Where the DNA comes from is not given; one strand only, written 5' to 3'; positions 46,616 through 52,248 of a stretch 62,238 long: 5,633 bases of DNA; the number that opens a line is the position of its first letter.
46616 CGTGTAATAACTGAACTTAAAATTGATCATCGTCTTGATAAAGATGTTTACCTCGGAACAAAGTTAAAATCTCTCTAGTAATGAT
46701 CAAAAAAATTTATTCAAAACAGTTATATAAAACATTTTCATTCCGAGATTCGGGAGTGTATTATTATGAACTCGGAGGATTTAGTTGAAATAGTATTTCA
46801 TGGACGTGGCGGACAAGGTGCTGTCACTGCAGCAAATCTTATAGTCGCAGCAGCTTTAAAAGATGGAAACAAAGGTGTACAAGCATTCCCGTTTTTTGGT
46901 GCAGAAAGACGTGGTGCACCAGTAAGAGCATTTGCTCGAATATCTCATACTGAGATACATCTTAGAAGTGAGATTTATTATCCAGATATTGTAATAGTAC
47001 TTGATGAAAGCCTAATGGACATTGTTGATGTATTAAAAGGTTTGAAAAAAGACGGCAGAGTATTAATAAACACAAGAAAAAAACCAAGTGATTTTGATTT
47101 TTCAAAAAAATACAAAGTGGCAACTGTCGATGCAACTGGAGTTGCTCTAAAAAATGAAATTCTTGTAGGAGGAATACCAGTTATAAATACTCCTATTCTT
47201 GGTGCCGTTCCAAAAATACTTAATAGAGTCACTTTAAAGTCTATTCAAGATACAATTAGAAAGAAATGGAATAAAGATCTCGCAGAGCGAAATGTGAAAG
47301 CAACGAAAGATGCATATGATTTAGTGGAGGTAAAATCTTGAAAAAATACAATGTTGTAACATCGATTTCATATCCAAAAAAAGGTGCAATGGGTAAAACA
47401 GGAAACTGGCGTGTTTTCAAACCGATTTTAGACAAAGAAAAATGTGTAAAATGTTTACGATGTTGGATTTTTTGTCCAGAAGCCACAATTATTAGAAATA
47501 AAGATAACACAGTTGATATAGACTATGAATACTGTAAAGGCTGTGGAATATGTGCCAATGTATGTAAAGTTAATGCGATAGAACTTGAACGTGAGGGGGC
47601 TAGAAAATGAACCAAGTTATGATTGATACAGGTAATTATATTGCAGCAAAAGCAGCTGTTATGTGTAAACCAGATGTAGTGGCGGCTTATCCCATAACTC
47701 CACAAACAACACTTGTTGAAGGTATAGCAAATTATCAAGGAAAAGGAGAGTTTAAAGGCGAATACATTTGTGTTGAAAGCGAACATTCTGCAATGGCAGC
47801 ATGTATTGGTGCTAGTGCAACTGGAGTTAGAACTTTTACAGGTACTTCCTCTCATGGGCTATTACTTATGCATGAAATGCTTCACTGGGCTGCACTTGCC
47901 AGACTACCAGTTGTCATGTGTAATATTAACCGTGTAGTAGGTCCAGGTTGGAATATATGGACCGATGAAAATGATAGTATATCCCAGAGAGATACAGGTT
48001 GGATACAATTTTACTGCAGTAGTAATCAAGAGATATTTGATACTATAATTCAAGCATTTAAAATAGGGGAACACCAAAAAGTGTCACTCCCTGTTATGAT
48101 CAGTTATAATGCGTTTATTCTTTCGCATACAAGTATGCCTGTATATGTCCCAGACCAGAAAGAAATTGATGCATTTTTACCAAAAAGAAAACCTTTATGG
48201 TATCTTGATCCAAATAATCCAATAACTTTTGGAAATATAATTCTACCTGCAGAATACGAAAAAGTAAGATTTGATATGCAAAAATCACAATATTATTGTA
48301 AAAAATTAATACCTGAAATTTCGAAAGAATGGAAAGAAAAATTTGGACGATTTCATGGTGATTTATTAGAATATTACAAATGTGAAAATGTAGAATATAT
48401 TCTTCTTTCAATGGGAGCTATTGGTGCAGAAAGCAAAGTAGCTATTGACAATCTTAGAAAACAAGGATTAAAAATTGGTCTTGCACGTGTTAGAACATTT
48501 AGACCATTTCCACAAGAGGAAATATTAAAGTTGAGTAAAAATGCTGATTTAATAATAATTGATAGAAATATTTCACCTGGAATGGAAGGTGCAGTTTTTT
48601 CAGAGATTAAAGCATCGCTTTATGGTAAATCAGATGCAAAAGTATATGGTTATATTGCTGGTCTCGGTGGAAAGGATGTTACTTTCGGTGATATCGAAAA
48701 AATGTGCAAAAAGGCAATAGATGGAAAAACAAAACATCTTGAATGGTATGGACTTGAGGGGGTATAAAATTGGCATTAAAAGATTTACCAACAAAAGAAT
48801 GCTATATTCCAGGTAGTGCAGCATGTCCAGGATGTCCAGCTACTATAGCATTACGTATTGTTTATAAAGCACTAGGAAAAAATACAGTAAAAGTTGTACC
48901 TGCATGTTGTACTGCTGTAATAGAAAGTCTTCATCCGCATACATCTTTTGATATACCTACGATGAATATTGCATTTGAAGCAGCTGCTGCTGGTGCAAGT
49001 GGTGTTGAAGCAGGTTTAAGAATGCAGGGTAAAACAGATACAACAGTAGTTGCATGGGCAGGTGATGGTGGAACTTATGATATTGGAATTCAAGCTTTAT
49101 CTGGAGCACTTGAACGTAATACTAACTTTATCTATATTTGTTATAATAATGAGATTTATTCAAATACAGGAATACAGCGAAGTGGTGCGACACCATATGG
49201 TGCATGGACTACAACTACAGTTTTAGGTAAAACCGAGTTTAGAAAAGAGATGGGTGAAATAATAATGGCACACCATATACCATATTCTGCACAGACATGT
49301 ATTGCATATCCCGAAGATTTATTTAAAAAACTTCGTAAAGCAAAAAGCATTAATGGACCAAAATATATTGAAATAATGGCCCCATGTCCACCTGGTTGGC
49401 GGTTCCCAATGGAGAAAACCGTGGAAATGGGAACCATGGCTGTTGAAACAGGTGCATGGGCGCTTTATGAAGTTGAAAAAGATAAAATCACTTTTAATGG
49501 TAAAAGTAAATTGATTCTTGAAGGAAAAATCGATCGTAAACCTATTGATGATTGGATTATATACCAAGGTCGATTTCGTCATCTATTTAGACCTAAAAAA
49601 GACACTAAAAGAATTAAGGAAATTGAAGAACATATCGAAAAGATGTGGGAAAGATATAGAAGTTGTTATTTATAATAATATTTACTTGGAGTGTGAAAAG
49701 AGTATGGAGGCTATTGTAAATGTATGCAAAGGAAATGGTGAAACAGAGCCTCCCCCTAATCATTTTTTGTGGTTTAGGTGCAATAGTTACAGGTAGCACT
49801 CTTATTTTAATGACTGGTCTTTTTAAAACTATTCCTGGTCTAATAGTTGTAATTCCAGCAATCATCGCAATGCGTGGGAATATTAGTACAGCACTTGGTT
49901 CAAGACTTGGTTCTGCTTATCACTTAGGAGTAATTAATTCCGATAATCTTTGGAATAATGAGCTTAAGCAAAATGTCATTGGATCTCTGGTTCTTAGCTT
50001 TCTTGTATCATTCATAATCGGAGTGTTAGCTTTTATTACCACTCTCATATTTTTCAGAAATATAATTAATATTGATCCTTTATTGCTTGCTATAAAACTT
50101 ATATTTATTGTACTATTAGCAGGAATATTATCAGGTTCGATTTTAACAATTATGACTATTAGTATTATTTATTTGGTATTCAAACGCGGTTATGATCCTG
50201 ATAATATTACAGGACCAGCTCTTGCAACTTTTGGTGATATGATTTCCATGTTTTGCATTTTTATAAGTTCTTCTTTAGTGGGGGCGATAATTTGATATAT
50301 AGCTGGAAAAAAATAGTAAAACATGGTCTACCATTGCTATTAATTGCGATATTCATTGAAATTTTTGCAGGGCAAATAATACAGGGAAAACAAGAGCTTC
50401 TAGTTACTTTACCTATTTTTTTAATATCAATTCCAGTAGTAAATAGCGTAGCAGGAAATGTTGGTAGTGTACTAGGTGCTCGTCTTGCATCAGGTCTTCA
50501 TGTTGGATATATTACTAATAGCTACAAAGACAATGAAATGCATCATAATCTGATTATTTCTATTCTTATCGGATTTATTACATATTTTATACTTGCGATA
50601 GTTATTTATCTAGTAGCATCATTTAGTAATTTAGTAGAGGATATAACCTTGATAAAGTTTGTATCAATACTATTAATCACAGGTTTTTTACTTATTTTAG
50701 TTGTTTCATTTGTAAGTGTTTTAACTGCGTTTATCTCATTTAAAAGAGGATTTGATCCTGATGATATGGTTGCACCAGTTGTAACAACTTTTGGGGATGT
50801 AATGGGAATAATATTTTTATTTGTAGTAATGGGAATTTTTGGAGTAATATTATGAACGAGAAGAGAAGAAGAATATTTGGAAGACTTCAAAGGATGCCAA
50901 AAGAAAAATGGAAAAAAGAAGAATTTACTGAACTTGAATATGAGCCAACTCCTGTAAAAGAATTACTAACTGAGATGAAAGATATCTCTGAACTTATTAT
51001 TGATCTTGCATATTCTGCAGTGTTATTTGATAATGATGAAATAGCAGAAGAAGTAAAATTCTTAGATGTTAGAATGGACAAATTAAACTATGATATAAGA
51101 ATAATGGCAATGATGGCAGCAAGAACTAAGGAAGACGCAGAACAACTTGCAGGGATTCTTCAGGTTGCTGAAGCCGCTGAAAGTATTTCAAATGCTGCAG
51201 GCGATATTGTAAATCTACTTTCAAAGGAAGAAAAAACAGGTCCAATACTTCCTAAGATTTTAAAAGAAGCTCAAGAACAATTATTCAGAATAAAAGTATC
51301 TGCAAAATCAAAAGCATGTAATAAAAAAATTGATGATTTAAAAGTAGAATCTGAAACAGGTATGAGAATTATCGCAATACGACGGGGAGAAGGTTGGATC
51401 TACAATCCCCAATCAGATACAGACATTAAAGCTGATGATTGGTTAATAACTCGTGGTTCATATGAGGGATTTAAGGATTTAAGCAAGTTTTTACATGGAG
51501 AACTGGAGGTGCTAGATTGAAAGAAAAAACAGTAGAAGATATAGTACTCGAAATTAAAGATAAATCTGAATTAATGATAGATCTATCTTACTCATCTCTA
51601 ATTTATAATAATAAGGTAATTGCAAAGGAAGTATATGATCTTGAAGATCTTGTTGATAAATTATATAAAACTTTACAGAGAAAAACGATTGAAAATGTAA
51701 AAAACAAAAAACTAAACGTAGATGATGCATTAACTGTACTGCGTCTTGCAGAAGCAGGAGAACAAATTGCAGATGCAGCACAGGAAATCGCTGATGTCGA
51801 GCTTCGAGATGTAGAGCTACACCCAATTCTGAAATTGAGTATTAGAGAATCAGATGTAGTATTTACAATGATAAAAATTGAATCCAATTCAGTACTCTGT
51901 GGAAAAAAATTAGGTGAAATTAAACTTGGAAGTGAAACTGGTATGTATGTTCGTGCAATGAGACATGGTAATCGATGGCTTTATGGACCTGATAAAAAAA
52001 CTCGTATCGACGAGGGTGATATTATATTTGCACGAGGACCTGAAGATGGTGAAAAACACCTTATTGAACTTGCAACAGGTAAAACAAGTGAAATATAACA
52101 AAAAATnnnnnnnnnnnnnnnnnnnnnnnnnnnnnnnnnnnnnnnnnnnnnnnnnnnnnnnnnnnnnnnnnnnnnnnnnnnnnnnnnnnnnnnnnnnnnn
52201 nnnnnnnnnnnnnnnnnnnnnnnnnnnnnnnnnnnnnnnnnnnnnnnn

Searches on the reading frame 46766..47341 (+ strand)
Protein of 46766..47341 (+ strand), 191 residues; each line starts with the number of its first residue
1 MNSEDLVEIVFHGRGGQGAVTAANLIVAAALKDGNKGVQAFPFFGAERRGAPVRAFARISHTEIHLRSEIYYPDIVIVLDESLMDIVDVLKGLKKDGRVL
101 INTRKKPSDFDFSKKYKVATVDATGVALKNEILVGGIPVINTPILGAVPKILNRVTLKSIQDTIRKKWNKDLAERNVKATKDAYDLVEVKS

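Call 83: search_protein_families(library=pfam, proteins=[window:46766-47341:+], max_evalue=0.001)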
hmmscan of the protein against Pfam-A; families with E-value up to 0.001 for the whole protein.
window:46766-47341:+ (191 aa): 1 family
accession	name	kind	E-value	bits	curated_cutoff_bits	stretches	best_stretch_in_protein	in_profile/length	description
PF01558.24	POR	-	4.9e-36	124.9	27.4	1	15-185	1-173/173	Pyruvate ferredoxin/flavodoxin oxidoreductase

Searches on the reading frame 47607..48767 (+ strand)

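Call 40: search_protein_families(library=pfam, proteins=[window:47607-48767:+], max_evalue=0.0001)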
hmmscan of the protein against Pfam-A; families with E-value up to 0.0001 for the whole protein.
window:47607-48767:+ (386 aa): 3 families
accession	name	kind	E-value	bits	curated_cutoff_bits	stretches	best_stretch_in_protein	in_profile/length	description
PF01855.24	POR_N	-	6.8e-65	219.5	27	1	16-238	2-229/231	Pyruvate flavodoxin/ferredoxin oxidoreductase, thiamine diP-bdg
PF17147.9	PFOR_II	-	1.8e-27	96.1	27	1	263-363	2-102/102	Pyruvate:ferredoxin oxidoreductase core domain II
PF02780.25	Transketolase_C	-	8.8e-05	22.9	25.9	0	259-347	7-97/124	Transketolase, C-terminal domain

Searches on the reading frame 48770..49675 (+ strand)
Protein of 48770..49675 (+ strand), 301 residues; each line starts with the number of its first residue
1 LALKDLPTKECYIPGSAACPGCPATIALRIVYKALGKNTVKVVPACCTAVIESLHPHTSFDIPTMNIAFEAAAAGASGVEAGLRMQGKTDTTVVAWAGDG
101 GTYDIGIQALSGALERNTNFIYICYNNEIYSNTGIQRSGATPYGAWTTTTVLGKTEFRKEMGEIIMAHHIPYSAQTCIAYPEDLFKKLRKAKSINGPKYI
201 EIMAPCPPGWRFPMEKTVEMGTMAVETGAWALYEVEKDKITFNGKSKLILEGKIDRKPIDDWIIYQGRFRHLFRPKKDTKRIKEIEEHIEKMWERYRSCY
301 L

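Call 40: search_protein_families(library=pfam, proteins=[window:48770-49675:+], max_evalue=0.0001)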
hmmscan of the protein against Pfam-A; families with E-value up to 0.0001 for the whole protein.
window:48770-49675:+ (301 aa): 1 family
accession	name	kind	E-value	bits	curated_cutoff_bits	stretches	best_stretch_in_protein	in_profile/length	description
PF02775.26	TPP_enzyme_C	-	1.7e-19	70.5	21.9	1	55-202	17-151/151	Thiamine pyrophosphate enzyme, C-terminal TPP binding domain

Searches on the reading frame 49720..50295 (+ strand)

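Call 83: search_protein_families(library=pfam, proteins=[window:49720-50295:+], max_evalue=0.001)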
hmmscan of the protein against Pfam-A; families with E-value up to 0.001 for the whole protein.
window:49720-50295:+ (191 aa): 1 family
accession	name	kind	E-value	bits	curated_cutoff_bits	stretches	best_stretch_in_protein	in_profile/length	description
PF01769.21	MgtE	-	1.2e-19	71.3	27.6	1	45-182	1-124/125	Divalent cation transporter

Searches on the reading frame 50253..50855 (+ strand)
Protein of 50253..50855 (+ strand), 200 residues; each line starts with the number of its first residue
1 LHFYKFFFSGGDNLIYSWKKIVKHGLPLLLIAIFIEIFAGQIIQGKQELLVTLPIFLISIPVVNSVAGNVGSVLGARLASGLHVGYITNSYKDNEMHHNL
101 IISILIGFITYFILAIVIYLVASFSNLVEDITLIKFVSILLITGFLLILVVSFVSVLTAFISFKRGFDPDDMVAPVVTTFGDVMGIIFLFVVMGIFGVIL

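Call 83: search_protein_families(library=pfam, proteins=[window:50253-50855:+], max_evalue=0.001)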
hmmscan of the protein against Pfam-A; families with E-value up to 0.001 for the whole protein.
window:50253-50855:+ (200 aa): 1 family
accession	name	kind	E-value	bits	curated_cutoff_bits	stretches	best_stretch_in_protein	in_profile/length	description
PF01769.21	MgtE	-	3e-22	79.6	27.6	1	60-192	1-125/125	Divalent cation transporter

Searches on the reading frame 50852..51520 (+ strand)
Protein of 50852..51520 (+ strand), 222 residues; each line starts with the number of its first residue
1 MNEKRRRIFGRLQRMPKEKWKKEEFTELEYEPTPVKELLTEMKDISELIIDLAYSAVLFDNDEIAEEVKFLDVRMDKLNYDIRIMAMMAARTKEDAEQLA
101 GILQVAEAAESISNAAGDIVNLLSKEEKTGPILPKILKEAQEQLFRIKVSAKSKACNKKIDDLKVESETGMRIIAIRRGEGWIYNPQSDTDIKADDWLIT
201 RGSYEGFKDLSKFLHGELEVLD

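Call 83: search_protein_families(library=pfam, proteins=[window:50852-51520:+], max_evalue=0.001)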
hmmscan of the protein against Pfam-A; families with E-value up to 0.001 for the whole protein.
window:50852-51520:+ (222 aa): 2 families
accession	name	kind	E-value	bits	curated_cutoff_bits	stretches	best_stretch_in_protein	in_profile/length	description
PF02080.26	TrkA_C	-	8.5e-12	45.2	27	1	144-214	1-70/71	TrkA-C domain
PF01895.24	PhoU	-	9.2e-08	32.8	23.5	1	39-121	1-87/89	PhoU domain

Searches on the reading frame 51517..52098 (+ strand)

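Call 83: search_protein_families(library=pfam, proteins=[window:51517-52098:+], max_evalue=0.001)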
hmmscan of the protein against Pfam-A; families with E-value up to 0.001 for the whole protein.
window:51517-52098:+ (193 aa): 2 families
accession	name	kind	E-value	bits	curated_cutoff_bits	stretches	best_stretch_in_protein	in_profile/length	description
PF02080.26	TrkA_C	-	3.5e-12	46.5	27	1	118-185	3-69/71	TrkA-C domain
PF01895.24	PhoU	-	6e-12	46.2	23.5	1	11-93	2-87/89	PhoU domain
